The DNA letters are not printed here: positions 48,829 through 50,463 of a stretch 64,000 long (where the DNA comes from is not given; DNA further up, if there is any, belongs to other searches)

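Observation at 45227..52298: Acetoin/pyruvate-dehydrogenase-like operon whose E2 is split into a lipoyl-bearing, apparently inactive subunit and a lipoyl-less active acyltransferase, with an aldehyde dehydrogenase gene between them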

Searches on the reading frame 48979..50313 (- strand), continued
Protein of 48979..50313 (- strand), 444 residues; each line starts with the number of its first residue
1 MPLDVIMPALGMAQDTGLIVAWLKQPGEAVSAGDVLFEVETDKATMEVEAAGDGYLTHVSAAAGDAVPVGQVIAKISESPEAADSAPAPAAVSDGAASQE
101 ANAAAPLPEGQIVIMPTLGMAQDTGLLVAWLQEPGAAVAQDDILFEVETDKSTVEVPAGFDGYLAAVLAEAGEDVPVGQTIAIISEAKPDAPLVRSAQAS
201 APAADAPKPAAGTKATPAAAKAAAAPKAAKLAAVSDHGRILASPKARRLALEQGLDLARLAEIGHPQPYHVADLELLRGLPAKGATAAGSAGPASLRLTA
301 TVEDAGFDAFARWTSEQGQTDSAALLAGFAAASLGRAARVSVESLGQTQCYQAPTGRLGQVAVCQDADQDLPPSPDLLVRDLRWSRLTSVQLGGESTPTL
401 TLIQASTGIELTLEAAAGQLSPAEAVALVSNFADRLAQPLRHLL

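Call 19: predict_structure(alignment_id=A1)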
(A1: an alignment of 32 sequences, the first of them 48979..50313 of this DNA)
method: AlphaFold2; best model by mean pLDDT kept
length: 444 residues; sequences in the alignment: 32
mean_pLDDT: 84.1   pTM: 0.41
mean pLDDT of the five models: 84.1, 83.2, 82.9, 82.6, 81.5
residues with pLDDT >= 90: 299; 70-90: 60; 50-70: 28; < 50: 57
segments of 3 or more residues with pLDDT < 50: 84-103, 201-230, 285-291
pLDDT, mean of each block of 10 residues (from residue 1): 91 84 96 96 90 96 92 95 46 31 72 90 90 98 94 94 97 94 97 82 37 34 41 67 95 93 93 94 51 77 94 94 96 96 95 90 78 89 92 91 94 95 97 95 77
secondary structure, 60 per line:
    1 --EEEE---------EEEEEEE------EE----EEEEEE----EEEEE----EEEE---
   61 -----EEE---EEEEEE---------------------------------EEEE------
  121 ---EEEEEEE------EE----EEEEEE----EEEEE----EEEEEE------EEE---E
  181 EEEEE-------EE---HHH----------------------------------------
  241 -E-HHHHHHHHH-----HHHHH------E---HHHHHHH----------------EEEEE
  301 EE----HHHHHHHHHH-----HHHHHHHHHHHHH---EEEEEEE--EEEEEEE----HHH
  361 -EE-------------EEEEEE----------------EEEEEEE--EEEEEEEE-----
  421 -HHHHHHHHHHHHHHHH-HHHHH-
elements in order: E3-6 E16-22 E35-40 E45-49 E54-57 E66-68 E72-77 E111-114 E124-130 E143-148 E153-157 E162-167 E174-176 E180-185 H244-252 H258-262 H273-279 E296-302 H307-316 H322-334 E338-344 E347-353 E377-382 E399-405 E408-415 H422-437 H439-443
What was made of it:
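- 49471..49602 (-): LipX peripheral-subunit-binding-like domain (aa 238-281) with the family-specific motif GHPQP(Y/F)HV. Three short helices with pLDDT 93-95 (call 19).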

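Call 24: fold_search(model_id=the predicted structure, library=pdb)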
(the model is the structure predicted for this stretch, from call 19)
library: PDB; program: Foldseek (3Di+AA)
matches with E <= 10: 797; with E <= 0.001: 55
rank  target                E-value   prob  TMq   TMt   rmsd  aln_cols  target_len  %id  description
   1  9a4v_B                1.6e-14  1.00  0.25  0.26  29.9       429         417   17  Integrative model of PT1-ODO2 by crosslinking MS and deep learning (released 2024-09-18)
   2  9a5h_B                7.8e-14  1.00  0.23  0.23  35.6       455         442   16  Integrative model of DLDH1-ODP2 by crosslinking MS and deep learning (released 2024-09-18)
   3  7b9k_A                2.1e-08  1.00  0.25  0.33  21.5       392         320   12  Cryo-EM structure of the dihydrolipoyl transacetylase cubic core of the E. coli pyruvate dehydrogenase complex includi (released 2021-08-11)
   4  2dnc_MODEL_1_A        1.1e-06  1.00  0.18  0.75   6.1        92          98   38  Solution Structure of RSGI RUH-054, a lipoyl domain from human 2-oxoacid dehydrogenase (released 2006-10-25)
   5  2dne_MODEL_1_A        1.8e-06  1.00  0.20  0.74   4.7       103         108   30  Solution Structure of RSGI RUH-058, a lipoyl domain of human 2-oxoacid dehydrogenase (released 2006-10-26)
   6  3crk_C                1.0e-05  1.00  0.17  0.84   1.1        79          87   32  Crystal structure of the PDHK2-L2 complex. (released 2008-04-29)
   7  2q8i_B                1.0e-05  1.00  0.17  0.78   1.4        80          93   35  Pyruvate dehydrogenase kinase isoform 3 in complex with antitumor drug radicicol (released 2007-07-24)
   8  1y8n_B                2.1e-05  1.00  0.17  0.74   1.6        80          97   38  Crystal structure of the PDK3-L2 complex (released 2005-05-24)
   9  1ghj                  5.8e-05  1.00  0.16  0.79   2.1        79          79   34  SOLUTION STRUCTURE OF THE LIPOYL DOMAIN OF THE 2-OXOGLUTARATE DEHYDROGENASE COMPLEX FROM AZOTOBACTER VINELAND II, NMR, M (released 1997-01-11)
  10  3n6r_G                9.2e-05  1.00  0.15  0.11  14.9       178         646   17  CRYSTAL STRUCTURE OF the holoenzyme of PROPIONYL-COA CARBOXYLASE (PCC) (released 2010-08-25)
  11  3n6r_A                9.7e-05  1.00  0.15  0.12  14.9       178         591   17  CRYSTAL STRUCTURE OF the holoenzyme of PROPIONYL-COA CARBOXYLASE (PCC) (released 2010-08-25)
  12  1lab_MODEL_1_A        1.0e-04  1.00  0.15  0.72   3.1        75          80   33  THREE-DIMENSIONAL STRUCTURE OF THE LIPOYL DOMAIN FROM BACILLUS STEAROTHERMOPHILUS PYRUVATE DEHYDROGENASE MULTI (released 1993-07-15)
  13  3crk_D                1.1e-04  1.00  0.17  0.87   1.5        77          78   38  Crystal structure of the PDHK2-L2 complex. (released 2008-04-29)
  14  2pnr_C                1.5e-04  1.00  0.16  0.78   2.6        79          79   39  Crystal Structure of the asymmetric Pdk3-l2 Complex (released 2007-08-21)
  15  9j1w_A                1.5e-04  1.00  0.24  0.43   7.2       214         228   10  Endogenous dihydrolipoamide acetyltransferase (E2) core of pyruvate dehydrogenase complex from pig heart (released 2025-02-05)
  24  1gjx_MODEL_1_A        3.3e-04  1.00  0.16  0.79   5.1        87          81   26  Solution structure of the lipoyl domain of the chimeric dihydrolipoyl dehydrogenase P64K from Neisseria mening (released 2001-11-28)
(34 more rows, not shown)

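Call 50: search_dna_similar(query=window:48979-50313:-, collection=plasmids, mode=protein, max_rows=15, max_evalue=1e-30)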
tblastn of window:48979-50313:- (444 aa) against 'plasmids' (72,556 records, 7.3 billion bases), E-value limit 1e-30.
Records with a match: 18; places in all: 18; records where one place covers at least 80% of the query: 15.
Best place of each record, by identity: <60% 18.
By first word of the organism name: Phaeobacter 12; Tritonibacter 3; Marinovum 1; Pacificitalea 1; Rhodobacteraceae 1.
By predicted mobility (MOB-suite, as given by PLSDB): non-mobilizable 12; conjugative 5; mobilizable 1.
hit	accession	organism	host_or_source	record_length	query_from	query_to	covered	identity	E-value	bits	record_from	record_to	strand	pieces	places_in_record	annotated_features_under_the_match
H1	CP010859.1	Marinovum algicola DG 898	-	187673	2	444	100%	52.1%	4e-92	311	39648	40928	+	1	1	Pyruvate/2-oxoglutarate dehydrogenase complex, dihydrolipoamide ...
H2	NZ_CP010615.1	Phaeobacter inhibens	cell culture,clam larvae aquaculture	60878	1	444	100%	51.1%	1e-100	336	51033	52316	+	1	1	biotin/lipoyl-containing protein | alpha-ketoacid dehydrogenase subunit beta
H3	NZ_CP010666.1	Phaeobacter inhibens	cell culture,clam larvae aquaculture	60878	1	444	100%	51.1%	1e-100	336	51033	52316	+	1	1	biotin/lipoyl-containing protein | alpha-ketoacid dehydrogenase subunit beta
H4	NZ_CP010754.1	Phaeobacter inhibens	cell culture,algae aquaculture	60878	1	444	100%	51.1%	1e-100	336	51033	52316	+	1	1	biotin/lipoyl-containing protein | alpha-ketoacid dehydrogenase subunit beta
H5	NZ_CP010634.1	Phaeobacter inhibens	cell culture,clam larvae aquaculture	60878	1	444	100%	51.1%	1e-100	336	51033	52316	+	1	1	biotin/lipoyl-containing protein | alpha-ketoacid dehydrogenase subunit beta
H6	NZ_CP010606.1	Phaeobacter inhibens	cell culture,clam larvae aquaculture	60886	1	444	100%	51.1%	1e-100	336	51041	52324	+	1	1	biotin/lipoyl-containing protein | alpha-ketoacid dehydrogenase subunit beta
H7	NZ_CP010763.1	Phaeobacter inhibens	cell culture,clam larvae aquaculture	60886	1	444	100%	51.1%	1e-100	336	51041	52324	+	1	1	biotin/lipoyl-containing protein | alpha-ketoacid dehydrogenase subunit beta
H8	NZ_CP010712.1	Phaeobacter inhibens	cell culture,algae aquaculture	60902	1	444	100%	51.1%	1e-100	336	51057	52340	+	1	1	biotin/lipoyl-containing protein | alpha-ketoacid dehydrogenase subunit beta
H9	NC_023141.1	Phaeobacter gallaeciensis DSM 26640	-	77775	1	444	100%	50.9%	1e-104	348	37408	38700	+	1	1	biotin/lipoyl-containing protein | alpha-ketoacid dehydrogenase subunit beta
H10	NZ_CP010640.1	Phaeobacter gallaeciensis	cell culture,clam aquaculture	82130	1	444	100%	50.9%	1e-104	348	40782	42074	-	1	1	biotin/lipoyl-containing protein | alpha-ketoacid dehydrogenase subunit beta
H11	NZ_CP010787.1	Phaeobacter gallaeciensis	cell culture,algae aquaculture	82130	1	444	100%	50.9%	1e-104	348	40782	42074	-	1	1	biotin/lipoyl-containing protein | alpha-ketoacid dehydrogenase subunit beta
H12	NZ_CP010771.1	Phaeobacter piscinae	cell culture,fish larvae aquaculture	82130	1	444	100%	50.9%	1e-104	348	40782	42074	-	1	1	biotin/lipoyl-containing protein | alpha-ketoacid dehydrogenase subunit beta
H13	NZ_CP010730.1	Phaeobacter inhibens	cell culture,clam larvae aquaculture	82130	1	444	100%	50.9%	1e-104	348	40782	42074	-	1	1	biotin/lipoyl-containing protein | alpha-ketoacid dehydrogenase subunit beta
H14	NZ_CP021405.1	Pacificitalea manganoxidans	cell culture,sediment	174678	1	444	100%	49.8%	2e-101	338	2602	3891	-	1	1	biotin/lipoyl-containing protein | alpha-ketoacid dehydrogenase subunit beta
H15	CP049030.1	Rhodobacteraceae bacterium SC52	Apostichopus japonicus,pure ...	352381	1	444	100%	49.0%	2e-99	333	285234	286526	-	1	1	pyruvate dehydrogenase | alpha-ketoacid dehydrogenase subunit beta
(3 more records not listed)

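Call 52: get_annotated_region(hit=H9, flank=16000)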
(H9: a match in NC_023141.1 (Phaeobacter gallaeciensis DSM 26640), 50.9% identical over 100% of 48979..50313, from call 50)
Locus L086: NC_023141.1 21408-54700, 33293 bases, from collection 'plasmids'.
description: Phaeobacter gallaeciensis DSM 26640 plasmid pGal_E78, complete sequence
organism: Phaeobacter gallaeciensis DSM 26640 (NCBI taxid 1423144)
taxonomy: Bacteria; Pseudomonadota; Alphaproteobacteria; Rhodobacterales; Roseobacteraceae; Phaeobacter; Phaeobacter gallaeciensis; Phaeobacter gallaeciensis DSM 26640
host: -; source: -; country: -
typing (MOB-suite, as given by PLSDB): conjugative; replicon rep_cluster_538; relaxase MOBP; mating-pair formation MPF_T
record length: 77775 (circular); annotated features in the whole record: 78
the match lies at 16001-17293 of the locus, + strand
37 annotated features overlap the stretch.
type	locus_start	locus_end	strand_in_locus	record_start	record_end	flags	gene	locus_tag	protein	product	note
CDS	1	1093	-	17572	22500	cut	-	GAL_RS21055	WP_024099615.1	type ISP restriction/modification enzyme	-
CDS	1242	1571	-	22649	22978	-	-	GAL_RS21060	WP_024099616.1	transcriptional regulator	-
CDS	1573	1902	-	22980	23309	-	-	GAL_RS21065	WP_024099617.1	type II toxin-antitoxin system RelE/ParE family toxin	GO:0008219 - cell death [Evidence IEA]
CDS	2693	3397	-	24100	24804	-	-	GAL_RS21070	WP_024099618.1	ThuA domain-containing protein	-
CDS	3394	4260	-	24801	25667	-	-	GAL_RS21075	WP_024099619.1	NAD(P)-dependent oxidoreductase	-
CDS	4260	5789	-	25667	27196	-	-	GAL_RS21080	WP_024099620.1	sugar ABC transporter ATP-binding protein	-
CDS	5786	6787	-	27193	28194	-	-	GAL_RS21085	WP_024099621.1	ABC transporter permease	-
CDS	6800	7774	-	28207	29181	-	-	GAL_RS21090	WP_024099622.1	ABC transporter permease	-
CDS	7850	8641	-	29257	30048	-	-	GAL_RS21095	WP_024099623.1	SDR family oxidoreductase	-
CDS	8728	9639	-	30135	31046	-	-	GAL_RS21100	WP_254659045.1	sugar ABC transporter substrate-binding protein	-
CDS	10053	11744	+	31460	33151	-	-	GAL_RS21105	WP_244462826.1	extracellular solute-binding protein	-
CDS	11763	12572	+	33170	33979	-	-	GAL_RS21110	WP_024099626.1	SDR family oxidoreductase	-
CDS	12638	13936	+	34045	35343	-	-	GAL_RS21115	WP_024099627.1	Xaa-Pro peptidase family protein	GO:0006508 - proteolysis [Evidence IEA]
CDS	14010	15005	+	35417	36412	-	-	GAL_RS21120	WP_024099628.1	thiamine pyrophosphate-dependent dehydrogenase E1 component subunit alpha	-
CDS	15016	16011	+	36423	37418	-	-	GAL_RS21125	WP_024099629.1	alpha-ketoacid dehydrogenase subunit beta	-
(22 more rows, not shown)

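Call 63: search_protein_families(library=ncbifam, proteins=[L001:3696-4949:+], max_evalue=0.00001)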
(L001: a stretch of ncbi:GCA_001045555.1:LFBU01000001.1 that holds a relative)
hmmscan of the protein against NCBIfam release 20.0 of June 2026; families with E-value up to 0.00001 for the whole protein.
L001:3696-4949:+ (417 aa): 0 families
